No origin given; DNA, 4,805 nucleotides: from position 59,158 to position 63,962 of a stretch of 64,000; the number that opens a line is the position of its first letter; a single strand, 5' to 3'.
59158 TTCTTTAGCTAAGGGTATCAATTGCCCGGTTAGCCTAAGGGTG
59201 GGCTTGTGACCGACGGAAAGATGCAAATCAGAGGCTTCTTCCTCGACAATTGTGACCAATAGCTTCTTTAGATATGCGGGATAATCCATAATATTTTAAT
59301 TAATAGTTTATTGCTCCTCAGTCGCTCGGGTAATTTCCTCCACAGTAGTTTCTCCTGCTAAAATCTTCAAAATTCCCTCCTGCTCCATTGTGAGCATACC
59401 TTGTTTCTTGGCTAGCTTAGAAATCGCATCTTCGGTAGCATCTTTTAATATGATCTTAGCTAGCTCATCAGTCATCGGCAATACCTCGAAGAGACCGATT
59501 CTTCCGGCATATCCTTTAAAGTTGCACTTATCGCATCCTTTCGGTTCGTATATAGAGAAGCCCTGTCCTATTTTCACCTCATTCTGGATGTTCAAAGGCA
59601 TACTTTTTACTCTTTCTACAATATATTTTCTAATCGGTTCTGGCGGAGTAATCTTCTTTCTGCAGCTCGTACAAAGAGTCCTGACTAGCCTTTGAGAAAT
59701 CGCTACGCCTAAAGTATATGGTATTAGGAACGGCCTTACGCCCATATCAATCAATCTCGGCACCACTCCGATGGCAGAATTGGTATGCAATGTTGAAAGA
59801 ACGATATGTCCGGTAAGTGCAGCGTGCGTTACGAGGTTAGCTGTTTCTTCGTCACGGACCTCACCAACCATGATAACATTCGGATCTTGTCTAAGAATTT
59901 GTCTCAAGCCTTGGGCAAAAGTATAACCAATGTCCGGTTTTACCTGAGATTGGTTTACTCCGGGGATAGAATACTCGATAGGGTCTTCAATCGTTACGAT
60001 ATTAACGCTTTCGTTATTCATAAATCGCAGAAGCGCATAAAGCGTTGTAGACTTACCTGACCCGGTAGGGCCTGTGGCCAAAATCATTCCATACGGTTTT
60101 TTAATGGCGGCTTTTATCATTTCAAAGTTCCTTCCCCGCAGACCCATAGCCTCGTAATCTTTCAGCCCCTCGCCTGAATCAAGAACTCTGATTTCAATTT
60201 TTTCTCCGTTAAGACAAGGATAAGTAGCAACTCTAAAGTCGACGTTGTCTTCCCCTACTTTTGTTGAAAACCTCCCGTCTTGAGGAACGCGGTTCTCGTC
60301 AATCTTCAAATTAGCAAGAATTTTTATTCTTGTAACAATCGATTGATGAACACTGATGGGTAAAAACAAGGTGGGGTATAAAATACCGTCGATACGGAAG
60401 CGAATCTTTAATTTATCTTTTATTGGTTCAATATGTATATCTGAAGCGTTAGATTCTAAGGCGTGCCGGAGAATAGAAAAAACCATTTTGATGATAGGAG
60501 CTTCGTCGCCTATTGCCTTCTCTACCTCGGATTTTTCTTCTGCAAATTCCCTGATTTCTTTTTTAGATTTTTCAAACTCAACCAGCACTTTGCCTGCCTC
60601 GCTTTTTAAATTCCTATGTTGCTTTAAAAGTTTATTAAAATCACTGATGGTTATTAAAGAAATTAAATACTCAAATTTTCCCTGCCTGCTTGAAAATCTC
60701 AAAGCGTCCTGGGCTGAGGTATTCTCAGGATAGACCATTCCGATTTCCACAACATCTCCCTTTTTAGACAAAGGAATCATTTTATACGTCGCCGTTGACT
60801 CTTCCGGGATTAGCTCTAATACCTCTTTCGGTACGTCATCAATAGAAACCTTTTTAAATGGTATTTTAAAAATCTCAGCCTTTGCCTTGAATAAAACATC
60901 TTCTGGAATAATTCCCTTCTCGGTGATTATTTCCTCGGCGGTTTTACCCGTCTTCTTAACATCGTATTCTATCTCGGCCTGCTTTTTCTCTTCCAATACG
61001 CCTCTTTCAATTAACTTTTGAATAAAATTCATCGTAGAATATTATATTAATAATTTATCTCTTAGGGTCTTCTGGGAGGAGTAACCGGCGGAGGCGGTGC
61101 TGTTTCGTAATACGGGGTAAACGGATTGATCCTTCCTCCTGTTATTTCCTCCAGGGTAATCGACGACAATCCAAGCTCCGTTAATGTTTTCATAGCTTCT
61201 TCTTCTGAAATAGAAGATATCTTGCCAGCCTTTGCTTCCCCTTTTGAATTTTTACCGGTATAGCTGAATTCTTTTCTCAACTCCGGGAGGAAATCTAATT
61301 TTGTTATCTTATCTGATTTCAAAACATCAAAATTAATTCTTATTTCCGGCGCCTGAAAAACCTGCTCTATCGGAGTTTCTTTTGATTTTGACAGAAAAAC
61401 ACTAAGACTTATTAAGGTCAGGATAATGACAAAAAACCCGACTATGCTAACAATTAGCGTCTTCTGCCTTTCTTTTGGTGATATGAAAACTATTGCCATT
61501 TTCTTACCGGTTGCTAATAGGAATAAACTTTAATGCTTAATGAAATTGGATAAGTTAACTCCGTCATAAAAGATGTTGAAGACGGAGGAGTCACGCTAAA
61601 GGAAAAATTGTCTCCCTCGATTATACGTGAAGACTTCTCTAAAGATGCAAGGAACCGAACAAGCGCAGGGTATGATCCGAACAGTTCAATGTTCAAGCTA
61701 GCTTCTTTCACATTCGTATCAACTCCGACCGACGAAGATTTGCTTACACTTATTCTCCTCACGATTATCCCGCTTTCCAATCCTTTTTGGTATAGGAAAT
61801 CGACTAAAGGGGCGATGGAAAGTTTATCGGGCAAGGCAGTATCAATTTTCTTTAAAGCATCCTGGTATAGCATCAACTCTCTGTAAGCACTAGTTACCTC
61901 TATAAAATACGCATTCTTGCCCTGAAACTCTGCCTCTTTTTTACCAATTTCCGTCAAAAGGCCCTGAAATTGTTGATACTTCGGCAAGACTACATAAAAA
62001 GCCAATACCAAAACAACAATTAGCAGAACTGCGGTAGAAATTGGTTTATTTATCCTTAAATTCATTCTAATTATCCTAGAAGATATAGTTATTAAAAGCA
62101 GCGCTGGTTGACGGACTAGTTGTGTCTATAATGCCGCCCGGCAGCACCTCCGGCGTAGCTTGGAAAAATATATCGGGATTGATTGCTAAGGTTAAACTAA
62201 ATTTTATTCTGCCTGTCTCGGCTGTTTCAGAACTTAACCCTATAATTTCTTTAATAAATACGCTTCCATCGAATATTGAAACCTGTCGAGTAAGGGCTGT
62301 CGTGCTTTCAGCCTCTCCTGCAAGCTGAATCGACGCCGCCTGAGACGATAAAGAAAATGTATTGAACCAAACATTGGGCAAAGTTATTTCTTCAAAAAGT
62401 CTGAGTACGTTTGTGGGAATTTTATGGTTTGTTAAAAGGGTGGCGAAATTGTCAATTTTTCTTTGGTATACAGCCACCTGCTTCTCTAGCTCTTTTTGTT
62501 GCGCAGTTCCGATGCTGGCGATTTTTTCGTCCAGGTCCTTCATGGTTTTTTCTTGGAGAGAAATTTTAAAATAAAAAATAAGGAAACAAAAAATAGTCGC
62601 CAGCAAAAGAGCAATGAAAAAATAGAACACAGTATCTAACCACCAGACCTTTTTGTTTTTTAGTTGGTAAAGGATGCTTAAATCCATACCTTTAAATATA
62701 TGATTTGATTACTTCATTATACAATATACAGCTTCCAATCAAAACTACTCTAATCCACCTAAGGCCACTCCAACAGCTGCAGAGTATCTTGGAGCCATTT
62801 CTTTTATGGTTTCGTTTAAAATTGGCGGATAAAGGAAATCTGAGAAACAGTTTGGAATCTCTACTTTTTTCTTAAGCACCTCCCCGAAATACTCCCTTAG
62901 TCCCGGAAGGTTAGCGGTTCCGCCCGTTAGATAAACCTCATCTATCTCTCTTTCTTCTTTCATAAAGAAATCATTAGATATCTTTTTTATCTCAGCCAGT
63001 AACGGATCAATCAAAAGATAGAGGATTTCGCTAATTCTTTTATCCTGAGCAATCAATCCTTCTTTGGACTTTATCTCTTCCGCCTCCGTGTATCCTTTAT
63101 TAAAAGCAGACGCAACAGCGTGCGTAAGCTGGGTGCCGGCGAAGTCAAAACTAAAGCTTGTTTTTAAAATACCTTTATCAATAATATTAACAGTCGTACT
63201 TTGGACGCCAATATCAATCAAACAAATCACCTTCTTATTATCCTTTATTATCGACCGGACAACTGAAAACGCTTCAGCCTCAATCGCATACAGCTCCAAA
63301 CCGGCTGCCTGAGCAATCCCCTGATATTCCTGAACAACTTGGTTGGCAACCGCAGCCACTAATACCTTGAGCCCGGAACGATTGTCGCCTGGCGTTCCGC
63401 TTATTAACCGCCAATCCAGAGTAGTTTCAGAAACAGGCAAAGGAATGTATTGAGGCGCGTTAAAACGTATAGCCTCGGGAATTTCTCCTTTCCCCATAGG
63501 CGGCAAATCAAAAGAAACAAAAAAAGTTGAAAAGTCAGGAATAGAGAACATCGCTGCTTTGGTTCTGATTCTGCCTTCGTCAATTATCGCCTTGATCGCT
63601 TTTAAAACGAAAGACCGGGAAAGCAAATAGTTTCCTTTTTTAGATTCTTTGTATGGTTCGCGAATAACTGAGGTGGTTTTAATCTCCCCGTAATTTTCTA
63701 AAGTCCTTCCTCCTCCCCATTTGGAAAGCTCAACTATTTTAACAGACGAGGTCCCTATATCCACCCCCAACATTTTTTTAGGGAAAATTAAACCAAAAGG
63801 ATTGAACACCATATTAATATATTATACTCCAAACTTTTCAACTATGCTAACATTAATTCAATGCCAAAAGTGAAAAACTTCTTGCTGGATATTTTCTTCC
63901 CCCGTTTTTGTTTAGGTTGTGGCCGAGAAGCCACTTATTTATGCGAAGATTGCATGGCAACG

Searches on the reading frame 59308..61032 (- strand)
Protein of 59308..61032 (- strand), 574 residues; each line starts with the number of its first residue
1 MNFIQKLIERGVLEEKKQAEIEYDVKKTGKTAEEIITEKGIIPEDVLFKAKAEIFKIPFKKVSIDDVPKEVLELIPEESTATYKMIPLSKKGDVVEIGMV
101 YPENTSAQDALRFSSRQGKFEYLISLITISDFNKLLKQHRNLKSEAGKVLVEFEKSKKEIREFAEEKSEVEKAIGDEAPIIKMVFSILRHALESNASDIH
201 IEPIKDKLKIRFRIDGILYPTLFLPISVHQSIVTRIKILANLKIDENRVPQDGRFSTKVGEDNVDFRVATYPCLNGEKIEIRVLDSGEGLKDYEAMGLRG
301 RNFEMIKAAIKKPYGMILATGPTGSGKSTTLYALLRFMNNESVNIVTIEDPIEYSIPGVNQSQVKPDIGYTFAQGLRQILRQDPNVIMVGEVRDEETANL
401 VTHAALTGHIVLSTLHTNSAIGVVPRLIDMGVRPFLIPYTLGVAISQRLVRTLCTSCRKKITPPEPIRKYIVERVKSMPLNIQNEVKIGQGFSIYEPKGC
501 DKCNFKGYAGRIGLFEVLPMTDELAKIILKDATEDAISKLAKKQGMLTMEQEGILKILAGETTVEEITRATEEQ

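Call 15: search_protein_families(library=pfam, proteins=[window:59308-61032:-], max_evalue=0.01)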
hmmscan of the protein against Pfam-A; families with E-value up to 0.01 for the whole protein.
window:59308-61032:- (574 aa): 7 families
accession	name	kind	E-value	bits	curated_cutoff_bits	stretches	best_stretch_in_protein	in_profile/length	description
PF00437.27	T2SSE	-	5.2e-126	420.7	24.9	1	176-569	4-370/370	Type II/IV secretion system protein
PF05157.20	MshEN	-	4.4e-09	36.6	23.1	1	55-141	1-85/90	MshEN domain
PF13555.12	AAA_29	-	0.0023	18.1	27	1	313-339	21-47/61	P-loop containing region of AAA domain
PF13401.12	AAA_22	-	0.0029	18.4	27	1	314-350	5-41/130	AAA domain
PF25199.1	nSTAND_NTPase5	-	0.0064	16.8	34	0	309-351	36-79/145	Novel STAND NTPase 5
PF13604.12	AAA_30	-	0.0069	16.6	27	0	304-346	8-50/191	AAA domain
PF00005.33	ABC_tran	-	0.0095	17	25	0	320-374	17-67/137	ABC transporter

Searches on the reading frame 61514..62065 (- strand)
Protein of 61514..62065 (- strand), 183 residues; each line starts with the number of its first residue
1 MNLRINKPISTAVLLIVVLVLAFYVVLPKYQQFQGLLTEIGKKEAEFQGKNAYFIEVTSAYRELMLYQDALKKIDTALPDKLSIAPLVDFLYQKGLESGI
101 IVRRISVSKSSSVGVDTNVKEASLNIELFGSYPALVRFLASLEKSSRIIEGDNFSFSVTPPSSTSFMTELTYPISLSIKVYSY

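Call 72: search_protein_families(library=pfam, proteins=[window:61514-62065:-], max_evalue=0.01)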
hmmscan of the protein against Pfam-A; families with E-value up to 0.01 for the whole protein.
window:61514-62065:- (183 aa): 2 families
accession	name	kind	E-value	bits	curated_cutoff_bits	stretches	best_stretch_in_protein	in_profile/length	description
PF04350.18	PilO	-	2.3e-08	34.7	22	1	44-162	12-127/145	Pilus assembly protein, PilO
PF10741.14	T2SSM_b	-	0.0025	18.1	21.7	1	106-157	35-86/111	Type II secretion system (T2SS), protein M subtype b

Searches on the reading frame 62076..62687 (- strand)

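Call 72: search_protein_families(library=pfam, proteins=[window:62076-62687:-], max_evalue=0.01)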
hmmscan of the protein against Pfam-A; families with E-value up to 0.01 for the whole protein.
window:62076-62687:- (203 aa): 2 families
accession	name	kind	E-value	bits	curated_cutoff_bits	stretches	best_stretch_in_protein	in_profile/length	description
PF17561.7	TssO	-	0.00083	20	29.2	1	20-81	10-74/148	Type VI secretion system, TssO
PF05137.18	PilN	-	0.0058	17.1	22.8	0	95-167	3-76/78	Fimbrial assembly protein (PilN)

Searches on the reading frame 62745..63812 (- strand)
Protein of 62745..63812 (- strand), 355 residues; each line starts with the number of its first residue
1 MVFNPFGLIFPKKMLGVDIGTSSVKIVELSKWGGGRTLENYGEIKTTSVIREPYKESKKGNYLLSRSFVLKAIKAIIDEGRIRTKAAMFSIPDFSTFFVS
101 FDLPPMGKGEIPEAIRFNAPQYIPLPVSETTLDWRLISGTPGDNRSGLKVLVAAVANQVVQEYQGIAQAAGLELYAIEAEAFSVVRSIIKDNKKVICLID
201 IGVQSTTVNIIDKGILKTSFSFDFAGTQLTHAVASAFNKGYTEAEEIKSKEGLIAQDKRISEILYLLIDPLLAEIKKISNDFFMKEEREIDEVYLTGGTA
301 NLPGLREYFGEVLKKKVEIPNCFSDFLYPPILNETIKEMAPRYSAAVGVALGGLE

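Call 72: search_protein_families(library=pfam, proteins=[window:62745-63812:-], max_evalue=0.01)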
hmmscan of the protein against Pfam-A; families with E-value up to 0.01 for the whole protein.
window:62745-63812:- (355 aa): 5 families
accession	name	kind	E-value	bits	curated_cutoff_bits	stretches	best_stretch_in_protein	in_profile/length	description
PF11104.14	PilM_2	-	2.4e-36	125.8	27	1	16-351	1-337/340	Type IV pilus assembly protein PilM;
PF14450.12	FtsA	-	5.6e-13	49.8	31.8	1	197-348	1-127/127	Cell division protein FtsA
PF06723.19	MreB_Mbl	-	0.0044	16.4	27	0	198-252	149-209/327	MreB/Mbl protein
PF00022.25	Actin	-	0.0064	15.6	27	0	190-254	138-207/410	Actin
PF00012.26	HSP70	-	0.0065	15.2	20.6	0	261-316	299-353/599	Hsp70 protein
